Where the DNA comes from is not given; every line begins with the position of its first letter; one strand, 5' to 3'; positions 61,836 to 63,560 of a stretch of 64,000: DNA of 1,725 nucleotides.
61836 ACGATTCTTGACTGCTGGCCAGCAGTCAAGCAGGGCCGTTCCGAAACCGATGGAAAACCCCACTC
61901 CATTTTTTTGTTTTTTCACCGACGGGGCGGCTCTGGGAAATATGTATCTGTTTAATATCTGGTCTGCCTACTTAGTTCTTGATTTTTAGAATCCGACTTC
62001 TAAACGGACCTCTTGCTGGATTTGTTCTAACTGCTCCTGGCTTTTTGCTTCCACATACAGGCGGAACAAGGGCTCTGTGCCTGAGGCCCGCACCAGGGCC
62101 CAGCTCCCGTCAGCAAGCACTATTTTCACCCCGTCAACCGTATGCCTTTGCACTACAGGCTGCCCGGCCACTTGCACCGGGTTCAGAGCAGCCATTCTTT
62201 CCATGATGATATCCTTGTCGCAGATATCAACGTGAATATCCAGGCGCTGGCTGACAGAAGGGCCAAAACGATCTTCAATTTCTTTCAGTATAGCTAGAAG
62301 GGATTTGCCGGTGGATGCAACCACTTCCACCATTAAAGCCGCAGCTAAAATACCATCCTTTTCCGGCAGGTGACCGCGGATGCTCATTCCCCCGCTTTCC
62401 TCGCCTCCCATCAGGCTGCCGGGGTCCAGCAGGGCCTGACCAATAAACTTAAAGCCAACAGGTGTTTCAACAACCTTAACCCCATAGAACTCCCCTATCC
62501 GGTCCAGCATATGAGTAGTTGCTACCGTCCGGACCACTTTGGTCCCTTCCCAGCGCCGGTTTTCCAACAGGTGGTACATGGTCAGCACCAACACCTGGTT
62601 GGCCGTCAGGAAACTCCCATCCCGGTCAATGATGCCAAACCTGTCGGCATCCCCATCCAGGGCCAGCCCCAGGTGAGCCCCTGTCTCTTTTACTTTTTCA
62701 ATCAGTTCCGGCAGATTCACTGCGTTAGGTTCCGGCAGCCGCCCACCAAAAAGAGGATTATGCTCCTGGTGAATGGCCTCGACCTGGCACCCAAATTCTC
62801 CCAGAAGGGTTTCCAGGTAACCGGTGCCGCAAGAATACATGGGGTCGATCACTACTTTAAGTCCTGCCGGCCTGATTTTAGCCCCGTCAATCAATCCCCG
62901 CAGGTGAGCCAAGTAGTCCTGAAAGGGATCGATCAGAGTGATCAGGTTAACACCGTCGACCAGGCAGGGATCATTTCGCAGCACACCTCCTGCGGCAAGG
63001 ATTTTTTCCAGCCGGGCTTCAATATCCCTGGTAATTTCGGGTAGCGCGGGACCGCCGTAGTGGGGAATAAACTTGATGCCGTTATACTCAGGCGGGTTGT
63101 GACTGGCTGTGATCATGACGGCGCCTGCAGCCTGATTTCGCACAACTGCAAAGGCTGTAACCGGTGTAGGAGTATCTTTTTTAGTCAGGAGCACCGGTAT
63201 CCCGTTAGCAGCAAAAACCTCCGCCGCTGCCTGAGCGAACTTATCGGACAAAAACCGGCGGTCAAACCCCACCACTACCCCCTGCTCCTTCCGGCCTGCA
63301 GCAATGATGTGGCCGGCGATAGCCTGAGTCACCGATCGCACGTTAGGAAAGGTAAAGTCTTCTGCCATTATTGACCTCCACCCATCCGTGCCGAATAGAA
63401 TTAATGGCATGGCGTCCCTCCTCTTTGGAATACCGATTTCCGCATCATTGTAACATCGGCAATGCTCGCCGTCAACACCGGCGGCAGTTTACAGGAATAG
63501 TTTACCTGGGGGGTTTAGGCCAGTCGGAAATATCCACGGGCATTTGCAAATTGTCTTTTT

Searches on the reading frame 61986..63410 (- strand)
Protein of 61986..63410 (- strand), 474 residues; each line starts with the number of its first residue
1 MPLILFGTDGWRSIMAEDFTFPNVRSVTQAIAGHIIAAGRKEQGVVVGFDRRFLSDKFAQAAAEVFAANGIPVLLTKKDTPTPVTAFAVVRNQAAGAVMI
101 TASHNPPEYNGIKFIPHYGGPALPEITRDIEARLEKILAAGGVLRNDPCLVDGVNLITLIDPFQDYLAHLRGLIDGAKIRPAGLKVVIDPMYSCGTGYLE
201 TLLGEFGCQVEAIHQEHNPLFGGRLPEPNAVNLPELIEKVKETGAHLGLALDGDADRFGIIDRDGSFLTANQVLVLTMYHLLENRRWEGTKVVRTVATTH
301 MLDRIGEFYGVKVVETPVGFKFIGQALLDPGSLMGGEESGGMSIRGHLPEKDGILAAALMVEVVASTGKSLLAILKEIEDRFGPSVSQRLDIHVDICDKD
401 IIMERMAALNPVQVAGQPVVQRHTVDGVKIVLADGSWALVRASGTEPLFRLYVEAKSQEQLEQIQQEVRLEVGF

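Call 74: find_encoding_contigs(protein=window:61986-63410:-, flank=10000, max_places=1)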
Protein window:61986-63410:- (474 aa): 10 contigs read that carry it; 1 place shown.
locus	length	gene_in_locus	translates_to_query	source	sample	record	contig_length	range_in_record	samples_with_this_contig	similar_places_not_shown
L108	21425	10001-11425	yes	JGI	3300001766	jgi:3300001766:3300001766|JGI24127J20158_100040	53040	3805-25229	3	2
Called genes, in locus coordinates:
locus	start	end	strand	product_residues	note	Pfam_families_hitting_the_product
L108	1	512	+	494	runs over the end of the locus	PF00595:PDZ, PF13180:PDZ_2, PF17820:PDZ_6, PF03572:Peptidase_S41, PF07833:Cu_amine_oxidN1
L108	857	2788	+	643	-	PF18949:DUF5693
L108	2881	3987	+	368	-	PF04230:PS_pyruv_trans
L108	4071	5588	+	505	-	PF03023:MurJ, PF01554:MatE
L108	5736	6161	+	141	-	PF22817:ApeP-like (weak), PF07977:FabA, PF22818:ApeI-like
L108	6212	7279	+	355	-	PF00953:Glycos_transf_4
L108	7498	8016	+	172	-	PF06347:SH3_4, PF08239:SH3_3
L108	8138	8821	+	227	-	PF03130:HEAT_PBS (faint), PF13646:HEAT_2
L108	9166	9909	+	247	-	PF20730:YetF_N (weak), PF04239:DUF421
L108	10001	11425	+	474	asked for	PF02878:PGM_PMM_I, PF02879:PGM_PMM_II, PF02880:PGM_PMM_III, PF00408:PGM_PMM_IV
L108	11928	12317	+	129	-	-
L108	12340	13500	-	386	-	PF22025:ThiI_fer, PF02926:THUMP, PF02568:ThiI, PF06508:QueC (faint)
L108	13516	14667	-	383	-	PF00266:Aminotran_5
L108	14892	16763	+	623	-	-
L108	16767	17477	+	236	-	PF18912:DZR_2, PF00156:Pribosyltran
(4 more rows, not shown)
